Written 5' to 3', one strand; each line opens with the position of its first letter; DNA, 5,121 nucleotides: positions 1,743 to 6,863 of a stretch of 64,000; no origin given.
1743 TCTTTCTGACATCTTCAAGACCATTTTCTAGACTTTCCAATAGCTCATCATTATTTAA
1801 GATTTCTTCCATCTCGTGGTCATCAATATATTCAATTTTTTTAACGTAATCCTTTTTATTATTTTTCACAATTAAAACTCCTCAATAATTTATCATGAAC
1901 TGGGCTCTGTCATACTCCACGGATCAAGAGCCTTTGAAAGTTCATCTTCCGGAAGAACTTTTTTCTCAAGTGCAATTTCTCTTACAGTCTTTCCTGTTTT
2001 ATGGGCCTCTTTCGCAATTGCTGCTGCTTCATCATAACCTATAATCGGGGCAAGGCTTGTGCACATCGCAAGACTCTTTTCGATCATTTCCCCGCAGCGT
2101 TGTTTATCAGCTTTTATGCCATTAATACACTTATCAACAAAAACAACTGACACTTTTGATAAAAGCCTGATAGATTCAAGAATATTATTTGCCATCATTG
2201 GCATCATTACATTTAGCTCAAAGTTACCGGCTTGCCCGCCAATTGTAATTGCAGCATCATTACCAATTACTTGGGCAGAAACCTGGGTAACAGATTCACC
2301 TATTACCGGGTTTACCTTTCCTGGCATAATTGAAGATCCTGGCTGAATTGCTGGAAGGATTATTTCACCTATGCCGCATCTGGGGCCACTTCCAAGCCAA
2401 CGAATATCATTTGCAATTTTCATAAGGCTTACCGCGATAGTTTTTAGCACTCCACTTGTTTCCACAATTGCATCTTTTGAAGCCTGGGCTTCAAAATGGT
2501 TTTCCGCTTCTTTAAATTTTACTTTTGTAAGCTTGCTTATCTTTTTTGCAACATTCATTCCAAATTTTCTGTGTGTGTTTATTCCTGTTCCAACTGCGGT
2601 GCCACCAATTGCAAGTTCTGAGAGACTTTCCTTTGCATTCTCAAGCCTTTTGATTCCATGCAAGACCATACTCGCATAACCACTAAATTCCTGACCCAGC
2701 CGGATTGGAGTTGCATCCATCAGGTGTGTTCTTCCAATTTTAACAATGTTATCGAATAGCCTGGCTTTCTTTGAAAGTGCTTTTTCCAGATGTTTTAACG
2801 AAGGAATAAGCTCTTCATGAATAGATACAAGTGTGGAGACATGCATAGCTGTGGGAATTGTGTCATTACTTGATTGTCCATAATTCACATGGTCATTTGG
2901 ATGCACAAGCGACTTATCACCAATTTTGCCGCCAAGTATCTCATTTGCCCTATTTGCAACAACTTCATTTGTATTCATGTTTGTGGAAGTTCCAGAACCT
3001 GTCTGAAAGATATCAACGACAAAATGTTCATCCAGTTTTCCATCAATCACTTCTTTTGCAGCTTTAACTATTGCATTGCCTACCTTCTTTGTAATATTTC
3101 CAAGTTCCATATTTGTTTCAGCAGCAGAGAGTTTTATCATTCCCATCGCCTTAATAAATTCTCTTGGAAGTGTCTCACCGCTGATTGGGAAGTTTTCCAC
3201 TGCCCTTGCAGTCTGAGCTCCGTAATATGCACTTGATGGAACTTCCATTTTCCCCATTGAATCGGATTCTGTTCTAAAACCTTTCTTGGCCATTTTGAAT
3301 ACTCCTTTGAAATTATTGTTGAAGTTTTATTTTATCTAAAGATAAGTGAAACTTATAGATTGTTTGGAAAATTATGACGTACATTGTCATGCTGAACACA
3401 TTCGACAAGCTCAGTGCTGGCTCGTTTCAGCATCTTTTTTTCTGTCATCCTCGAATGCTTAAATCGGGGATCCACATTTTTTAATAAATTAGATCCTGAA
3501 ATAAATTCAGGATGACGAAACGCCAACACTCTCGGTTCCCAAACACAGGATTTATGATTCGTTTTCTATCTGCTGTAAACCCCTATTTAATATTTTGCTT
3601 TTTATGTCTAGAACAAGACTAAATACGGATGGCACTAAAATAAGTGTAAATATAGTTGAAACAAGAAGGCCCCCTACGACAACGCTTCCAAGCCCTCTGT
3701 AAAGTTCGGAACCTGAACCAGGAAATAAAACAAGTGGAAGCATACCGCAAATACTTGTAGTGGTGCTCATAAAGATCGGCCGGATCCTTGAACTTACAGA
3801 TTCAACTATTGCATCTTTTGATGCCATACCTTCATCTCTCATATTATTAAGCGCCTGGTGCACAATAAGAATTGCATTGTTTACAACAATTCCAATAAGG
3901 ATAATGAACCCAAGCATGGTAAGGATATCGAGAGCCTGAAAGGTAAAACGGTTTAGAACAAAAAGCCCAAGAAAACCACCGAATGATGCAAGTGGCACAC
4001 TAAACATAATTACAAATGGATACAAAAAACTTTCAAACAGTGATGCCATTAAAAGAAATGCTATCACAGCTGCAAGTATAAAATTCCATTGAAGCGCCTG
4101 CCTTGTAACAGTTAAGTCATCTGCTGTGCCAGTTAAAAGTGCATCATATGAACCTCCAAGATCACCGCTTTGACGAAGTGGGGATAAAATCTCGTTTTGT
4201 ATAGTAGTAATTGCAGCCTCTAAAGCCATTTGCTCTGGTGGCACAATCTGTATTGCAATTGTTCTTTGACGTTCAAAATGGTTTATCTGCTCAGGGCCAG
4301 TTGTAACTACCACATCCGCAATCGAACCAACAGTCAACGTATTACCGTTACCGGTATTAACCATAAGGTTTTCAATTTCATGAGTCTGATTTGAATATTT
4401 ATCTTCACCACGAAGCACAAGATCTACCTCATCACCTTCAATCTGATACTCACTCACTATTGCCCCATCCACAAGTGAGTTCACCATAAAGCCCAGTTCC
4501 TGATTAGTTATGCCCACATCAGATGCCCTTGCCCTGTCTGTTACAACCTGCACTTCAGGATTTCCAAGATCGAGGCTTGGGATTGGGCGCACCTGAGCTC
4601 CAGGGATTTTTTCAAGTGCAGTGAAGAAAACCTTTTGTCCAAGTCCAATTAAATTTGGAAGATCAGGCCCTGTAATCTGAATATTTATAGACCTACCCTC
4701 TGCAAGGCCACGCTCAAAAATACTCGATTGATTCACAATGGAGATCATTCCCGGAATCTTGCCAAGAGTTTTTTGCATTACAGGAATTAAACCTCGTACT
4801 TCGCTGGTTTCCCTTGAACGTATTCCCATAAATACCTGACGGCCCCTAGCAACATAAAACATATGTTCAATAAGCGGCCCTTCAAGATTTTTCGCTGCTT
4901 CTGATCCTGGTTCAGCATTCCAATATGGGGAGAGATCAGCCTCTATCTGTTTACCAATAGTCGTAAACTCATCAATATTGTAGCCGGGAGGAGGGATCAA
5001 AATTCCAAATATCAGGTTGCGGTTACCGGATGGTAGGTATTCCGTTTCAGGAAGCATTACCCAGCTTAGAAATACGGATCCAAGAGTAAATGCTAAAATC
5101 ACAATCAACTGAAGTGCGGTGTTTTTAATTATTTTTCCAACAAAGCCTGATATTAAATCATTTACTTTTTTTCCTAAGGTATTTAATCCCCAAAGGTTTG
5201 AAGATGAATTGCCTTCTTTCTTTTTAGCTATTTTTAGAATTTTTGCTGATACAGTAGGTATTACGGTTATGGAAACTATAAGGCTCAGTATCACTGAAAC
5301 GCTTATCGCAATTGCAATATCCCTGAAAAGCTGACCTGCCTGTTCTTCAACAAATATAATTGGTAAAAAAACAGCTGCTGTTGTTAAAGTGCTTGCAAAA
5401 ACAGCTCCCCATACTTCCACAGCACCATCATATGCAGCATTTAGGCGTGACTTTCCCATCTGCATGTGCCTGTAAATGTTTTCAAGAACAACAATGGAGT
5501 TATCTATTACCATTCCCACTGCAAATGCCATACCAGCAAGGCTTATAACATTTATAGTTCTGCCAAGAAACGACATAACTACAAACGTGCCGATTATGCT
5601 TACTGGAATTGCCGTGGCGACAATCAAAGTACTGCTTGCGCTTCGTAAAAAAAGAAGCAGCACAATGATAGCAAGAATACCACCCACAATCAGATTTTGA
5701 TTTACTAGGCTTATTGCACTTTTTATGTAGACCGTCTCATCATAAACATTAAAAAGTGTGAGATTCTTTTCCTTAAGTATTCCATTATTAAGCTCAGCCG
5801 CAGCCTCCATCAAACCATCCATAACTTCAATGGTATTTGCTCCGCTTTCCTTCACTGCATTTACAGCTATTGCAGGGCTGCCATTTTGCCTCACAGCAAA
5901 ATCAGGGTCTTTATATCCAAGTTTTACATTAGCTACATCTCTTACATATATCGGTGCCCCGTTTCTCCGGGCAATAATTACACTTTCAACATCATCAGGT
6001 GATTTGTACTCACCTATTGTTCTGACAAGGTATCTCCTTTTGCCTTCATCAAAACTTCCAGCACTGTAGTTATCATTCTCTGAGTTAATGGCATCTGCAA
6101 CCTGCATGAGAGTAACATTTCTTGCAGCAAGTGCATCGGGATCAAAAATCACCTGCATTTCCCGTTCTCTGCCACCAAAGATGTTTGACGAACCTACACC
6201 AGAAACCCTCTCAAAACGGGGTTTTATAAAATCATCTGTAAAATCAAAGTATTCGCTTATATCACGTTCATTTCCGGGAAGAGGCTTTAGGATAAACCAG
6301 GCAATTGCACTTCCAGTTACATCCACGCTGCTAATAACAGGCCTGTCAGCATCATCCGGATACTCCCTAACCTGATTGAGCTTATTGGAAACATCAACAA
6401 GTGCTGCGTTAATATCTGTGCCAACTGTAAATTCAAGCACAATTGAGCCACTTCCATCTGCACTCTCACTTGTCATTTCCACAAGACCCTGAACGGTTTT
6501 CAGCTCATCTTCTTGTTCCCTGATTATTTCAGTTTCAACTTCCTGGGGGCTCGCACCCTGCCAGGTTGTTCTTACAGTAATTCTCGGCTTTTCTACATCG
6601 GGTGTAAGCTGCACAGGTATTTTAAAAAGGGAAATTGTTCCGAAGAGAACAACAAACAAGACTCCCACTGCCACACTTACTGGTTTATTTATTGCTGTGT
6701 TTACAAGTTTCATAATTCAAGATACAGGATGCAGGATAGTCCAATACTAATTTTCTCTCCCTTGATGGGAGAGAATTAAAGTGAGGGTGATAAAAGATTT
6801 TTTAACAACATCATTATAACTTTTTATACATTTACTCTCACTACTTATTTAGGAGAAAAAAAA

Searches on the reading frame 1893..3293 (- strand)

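Call 56: search_protein_families(library=pfam, proteins=[window:1893-3293:-], max_evalue=0.001)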
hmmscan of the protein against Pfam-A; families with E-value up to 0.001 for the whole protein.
window:1893-3293:- (466 aa): 2 families
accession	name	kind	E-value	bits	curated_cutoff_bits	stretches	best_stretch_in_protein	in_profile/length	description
PF00206.25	Lyase_1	-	1.3e-104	350.4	27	1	14-344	1-312/312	Lyase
PF10415.14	FumaraseC_C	-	7.7e-22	77.9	32.5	1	411-463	2-54/54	Fumarase C C-terminus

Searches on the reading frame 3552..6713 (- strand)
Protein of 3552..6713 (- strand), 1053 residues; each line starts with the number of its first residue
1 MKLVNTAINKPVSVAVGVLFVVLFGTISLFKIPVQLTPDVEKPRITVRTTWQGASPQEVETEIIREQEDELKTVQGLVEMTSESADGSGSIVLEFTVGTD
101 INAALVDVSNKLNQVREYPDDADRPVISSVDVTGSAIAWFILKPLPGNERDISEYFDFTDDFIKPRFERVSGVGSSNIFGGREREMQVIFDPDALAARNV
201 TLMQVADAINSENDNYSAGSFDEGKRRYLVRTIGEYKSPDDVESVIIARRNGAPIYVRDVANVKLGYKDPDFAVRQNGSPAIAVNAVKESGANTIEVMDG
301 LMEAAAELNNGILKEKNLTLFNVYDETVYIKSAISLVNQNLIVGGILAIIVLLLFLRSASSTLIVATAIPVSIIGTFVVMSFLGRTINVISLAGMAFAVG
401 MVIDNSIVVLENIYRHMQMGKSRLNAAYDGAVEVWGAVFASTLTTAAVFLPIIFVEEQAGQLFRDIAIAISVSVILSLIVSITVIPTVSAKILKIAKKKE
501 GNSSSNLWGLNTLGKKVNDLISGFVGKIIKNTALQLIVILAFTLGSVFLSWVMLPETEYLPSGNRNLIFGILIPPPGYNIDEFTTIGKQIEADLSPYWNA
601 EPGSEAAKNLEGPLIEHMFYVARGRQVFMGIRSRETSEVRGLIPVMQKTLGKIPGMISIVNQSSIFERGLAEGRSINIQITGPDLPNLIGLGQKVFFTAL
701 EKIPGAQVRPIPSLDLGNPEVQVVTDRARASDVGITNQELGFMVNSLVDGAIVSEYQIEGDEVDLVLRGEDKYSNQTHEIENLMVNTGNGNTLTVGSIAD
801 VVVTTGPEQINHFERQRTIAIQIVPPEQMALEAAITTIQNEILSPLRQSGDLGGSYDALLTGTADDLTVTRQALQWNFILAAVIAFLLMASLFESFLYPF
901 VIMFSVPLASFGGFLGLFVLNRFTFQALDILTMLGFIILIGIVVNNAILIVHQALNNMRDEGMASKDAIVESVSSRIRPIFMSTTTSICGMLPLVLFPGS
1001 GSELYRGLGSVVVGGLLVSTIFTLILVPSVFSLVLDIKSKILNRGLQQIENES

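Call 56: search_protein_families(library=pfam, proteins=[window:3552-6713:-], max_evalue=0.001)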
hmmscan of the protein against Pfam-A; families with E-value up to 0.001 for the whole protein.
window:3552-6713:- (1053 aa): 2 families
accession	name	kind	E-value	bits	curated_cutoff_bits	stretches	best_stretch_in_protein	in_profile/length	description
PF00873.25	ACR_tran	-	1.6e-221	738.3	28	1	4-1034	2-1020/1021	AcrB/AcrD/AcrF family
PF03176.21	MMPL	-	1.9e-09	37.4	20.5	1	860-1033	127-301/333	MMPL family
